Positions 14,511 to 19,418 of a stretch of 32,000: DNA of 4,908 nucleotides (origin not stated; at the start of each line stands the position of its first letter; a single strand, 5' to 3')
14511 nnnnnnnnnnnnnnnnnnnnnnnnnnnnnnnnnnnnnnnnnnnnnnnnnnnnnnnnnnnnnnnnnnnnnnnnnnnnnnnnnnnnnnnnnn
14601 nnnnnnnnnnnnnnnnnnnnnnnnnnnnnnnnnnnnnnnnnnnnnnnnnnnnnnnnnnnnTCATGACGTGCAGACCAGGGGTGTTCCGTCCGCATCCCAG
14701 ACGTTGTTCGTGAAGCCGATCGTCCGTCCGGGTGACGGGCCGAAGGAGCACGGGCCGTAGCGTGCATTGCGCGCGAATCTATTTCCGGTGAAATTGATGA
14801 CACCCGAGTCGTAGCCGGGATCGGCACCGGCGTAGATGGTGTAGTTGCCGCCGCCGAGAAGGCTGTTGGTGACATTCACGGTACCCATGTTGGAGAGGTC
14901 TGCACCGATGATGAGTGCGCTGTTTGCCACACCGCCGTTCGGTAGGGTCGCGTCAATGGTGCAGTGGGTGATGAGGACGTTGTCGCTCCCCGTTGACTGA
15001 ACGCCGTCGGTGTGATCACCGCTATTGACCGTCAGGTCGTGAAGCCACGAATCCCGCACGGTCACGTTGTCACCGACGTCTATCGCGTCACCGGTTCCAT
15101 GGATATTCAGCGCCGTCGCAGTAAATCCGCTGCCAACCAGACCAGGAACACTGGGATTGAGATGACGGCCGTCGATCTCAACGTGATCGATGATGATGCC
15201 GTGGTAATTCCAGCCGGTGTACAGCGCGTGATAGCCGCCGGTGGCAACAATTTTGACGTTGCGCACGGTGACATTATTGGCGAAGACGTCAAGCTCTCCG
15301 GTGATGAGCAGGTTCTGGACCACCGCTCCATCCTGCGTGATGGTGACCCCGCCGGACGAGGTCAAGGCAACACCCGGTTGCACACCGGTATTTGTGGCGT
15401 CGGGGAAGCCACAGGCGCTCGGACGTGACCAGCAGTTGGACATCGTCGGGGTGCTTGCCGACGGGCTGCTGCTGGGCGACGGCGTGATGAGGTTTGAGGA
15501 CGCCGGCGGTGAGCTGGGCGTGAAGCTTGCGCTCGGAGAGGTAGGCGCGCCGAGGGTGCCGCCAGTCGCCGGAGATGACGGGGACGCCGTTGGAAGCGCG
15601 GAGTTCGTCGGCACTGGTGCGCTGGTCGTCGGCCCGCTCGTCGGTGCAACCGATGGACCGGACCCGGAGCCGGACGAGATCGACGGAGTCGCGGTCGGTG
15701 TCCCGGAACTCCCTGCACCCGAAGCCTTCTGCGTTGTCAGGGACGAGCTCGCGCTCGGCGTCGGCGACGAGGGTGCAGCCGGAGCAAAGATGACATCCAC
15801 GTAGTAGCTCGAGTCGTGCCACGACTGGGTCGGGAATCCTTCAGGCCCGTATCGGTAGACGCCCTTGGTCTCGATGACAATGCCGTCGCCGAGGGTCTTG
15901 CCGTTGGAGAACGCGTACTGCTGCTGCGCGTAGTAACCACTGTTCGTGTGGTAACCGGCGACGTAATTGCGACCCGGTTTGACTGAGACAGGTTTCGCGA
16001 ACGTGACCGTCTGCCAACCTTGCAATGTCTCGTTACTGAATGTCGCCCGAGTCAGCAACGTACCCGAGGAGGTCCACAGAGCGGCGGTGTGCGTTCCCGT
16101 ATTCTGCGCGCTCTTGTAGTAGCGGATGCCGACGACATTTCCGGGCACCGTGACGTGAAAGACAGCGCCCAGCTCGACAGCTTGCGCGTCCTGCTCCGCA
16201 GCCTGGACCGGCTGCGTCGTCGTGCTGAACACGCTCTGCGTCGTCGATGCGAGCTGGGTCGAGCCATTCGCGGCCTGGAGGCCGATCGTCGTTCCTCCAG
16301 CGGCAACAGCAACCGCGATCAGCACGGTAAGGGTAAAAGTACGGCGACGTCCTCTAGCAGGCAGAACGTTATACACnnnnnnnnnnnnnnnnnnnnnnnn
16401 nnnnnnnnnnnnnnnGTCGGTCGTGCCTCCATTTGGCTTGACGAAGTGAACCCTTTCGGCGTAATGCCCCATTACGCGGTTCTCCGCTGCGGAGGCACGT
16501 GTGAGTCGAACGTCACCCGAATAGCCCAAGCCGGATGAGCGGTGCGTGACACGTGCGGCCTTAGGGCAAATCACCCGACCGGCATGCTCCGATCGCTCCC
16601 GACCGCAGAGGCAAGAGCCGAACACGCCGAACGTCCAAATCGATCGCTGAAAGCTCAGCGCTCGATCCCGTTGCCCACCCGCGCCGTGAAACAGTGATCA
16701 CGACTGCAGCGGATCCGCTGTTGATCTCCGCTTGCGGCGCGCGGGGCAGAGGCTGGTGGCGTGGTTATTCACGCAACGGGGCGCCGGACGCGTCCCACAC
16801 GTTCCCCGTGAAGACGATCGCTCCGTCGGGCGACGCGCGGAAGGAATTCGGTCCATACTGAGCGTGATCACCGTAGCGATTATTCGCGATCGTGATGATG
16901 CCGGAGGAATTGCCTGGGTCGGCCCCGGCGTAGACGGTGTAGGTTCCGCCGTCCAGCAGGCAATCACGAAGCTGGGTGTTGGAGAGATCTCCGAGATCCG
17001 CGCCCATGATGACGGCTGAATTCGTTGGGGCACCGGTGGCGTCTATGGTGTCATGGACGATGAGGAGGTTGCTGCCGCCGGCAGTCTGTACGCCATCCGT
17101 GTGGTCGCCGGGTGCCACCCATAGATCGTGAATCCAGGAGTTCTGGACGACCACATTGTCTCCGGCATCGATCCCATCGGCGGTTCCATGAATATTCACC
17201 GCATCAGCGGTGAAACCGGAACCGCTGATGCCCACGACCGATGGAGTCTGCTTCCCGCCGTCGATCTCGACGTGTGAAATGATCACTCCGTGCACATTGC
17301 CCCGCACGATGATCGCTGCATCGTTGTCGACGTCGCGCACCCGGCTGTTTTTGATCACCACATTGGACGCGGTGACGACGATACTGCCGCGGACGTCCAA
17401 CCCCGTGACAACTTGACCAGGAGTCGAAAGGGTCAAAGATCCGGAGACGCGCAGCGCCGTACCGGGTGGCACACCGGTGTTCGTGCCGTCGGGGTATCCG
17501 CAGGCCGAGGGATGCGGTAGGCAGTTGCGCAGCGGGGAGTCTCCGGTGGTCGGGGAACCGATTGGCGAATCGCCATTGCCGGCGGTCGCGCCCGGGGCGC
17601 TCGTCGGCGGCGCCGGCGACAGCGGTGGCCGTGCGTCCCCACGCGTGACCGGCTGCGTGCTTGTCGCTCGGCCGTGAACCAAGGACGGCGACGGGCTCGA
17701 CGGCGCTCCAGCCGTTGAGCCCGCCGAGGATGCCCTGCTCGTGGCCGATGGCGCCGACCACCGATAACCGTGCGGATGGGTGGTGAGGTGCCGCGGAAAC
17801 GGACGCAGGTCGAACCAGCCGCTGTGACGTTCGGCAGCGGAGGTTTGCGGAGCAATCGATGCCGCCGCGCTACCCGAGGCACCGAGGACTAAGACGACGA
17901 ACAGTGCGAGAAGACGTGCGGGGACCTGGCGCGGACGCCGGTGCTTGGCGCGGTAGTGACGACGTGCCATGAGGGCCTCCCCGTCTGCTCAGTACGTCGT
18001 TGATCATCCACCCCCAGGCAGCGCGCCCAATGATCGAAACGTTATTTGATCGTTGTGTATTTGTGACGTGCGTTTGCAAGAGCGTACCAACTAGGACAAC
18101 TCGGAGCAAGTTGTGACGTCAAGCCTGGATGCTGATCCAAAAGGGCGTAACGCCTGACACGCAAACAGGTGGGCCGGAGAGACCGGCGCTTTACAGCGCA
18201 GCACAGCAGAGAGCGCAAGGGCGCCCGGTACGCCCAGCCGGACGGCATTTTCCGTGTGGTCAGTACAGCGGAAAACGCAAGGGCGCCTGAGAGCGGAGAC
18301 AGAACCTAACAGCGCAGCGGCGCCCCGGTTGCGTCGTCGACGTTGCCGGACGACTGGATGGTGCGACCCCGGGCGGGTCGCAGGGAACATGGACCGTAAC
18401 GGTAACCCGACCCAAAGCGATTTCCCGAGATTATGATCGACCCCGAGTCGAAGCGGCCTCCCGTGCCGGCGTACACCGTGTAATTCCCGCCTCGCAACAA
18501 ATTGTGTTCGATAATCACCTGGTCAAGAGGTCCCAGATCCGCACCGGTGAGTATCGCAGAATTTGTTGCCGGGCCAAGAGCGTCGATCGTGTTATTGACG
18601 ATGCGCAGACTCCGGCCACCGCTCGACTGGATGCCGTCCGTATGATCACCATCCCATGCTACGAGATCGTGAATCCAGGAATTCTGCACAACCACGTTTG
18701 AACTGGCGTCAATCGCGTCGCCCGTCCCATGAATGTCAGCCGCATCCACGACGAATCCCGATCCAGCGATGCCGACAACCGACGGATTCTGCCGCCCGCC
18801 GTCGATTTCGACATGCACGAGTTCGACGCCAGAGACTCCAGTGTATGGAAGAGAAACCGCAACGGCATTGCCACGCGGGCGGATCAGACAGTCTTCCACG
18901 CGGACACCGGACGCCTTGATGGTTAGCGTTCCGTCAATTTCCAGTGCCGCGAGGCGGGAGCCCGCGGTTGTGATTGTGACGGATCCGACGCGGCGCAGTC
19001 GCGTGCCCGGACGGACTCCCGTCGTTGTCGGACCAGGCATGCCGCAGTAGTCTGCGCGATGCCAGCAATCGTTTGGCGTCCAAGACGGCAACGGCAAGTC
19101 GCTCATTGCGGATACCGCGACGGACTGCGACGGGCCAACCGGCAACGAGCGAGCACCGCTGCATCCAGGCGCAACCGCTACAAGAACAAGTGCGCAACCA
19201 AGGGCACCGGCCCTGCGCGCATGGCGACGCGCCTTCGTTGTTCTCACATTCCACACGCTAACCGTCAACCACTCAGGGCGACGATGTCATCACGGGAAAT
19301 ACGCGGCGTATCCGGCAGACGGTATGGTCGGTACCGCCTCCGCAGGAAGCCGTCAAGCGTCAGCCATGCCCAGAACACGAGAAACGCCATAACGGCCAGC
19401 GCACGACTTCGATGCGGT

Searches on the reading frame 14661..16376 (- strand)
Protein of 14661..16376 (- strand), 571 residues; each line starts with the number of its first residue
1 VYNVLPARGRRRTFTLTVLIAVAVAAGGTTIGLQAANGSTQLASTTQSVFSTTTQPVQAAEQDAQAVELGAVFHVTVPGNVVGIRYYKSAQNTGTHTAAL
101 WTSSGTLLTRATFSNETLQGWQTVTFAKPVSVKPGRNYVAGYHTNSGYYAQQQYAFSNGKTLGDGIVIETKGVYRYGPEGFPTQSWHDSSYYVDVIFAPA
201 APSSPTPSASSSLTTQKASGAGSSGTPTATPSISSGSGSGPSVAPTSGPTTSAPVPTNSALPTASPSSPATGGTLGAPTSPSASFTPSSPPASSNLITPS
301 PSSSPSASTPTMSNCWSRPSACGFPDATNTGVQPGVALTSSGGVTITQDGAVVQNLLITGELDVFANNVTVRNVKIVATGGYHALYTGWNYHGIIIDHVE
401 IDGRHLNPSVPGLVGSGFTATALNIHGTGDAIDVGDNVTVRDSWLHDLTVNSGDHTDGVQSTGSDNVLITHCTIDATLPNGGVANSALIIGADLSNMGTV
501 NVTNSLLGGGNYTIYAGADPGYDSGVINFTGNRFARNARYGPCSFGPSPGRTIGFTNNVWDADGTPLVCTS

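Call 7: search_protein_families(library=pfam, proteins=[window:14661-16376:-], max_evalue=0.001)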
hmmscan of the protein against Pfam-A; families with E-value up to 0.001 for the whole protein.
window:14661-16376:- (571 aa): 1 family
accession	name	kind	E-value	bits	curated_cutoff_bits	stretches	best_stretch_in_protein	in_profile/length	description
PF13313.11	DUF4082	-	3.3e-48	163.7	28.4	1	54-193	2-143/143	Domain of unknown function (DUF4082)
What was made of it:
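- On Pfam DUF4082 (PF13313): The sixth, on 14661-16376, scores 163.7 bits (call 7).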

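Call 50: search_solved_structures(query=window:14661-16376:-, max_evalue=0.1)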
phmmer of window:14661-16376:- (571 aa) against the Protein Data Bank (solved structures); distinct sequences matched with E-value up to 0.1: 0.

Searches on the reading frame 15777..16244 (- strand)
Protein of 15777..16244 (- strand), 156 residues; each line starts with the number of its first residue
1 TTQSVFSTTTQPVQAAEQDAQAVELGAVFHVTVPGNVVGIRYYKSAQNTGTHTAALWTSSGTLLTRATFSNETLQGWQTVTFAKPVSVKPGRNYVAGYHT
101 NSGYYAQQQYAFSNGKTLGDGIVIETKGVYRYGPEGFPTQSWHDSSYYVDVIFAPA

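Call 62: find_homologous_proteins(query=window:15777-16244:-, max_evalue=0.00001)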
Query window:15777-16244:- (156 aa): 5 proteins with E <= 0.00001 among 21 candidates.
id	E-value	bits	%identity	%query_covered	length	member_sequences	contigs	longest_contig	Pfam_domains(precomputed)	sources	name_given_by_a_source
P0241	1.9e-44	169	53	96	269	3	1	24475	PF13313.12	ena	-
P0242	3.9e-43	165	53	93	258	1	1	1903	PF13313.12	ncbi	ncbi:MAG: DUF4082 domain-containing protein, partial [Actinomycetota bacterium]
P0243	4.5e-21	93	60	51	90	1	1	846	PF13313.12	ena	-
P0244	9.0e-18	82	34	92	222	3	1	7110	PF13313.12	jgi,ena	jgi:hypothetical protein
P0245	1.2e-11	62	53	45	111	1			PF13313.12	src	-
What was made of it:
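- Tried and rejected: find_homologous_proteins with the CPC-less module returned only 5 proteins (call 62), so the wider set of DUF4082 fusion partners was not surveyed.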

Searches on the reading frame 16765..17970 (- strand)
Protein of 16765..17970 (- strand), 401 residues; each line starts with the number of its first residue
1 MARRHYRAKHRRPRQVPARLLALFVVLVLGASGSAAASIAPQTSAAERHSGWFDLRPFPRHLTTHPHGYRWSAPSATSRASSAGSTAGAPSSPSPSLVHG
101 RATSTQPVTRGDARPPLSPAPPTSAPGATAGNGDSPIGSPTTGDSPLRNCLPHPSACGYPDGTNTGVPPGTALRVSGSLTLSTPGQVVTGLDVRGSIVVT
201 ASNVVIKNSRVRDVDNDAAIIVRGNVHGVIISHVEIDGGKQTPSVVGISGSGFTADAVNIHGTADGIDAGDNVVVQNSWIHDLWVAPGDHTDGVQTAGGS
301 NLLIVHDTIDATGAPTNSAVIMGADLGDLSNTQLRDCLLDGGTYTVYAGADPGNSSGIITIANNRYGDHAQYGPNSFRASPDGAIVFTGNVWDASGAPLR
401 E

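Call 7: search_protein_families(library=pfam, proteins=[window:16765-17970:-], max_evalue=0.001)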
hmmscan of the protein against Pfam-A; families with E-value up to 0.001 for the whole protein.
window:16765-17970:- (401 aa): 0 families

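Call 51: search_solved_structures(query=window:16765-17970:-, max_evalue=0.1)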
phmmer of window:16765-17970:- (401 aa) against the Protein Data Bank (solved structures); distinct sequences matched with E-value up to 0.1: 0.
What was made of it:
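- Tried and rejected: The beta-helix paralogues have no PDB sequence relatives (calls 50, 51).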

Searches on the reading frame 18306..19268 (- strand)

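Call 7: search_protein_families(library=pfam, proteins=[window:18306-19268:-], max_evalue=0.001)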
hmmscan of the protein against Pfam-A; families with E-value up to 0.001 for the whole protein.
window:18306-19268:- (320 aa): 1 family
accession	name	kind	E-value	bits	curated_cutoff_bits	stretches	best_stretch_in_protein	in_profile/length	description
PF13229.12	Beta_helix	-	2.2e-05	24.6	25.9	1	117-230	29-136/158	Right handed beta helix region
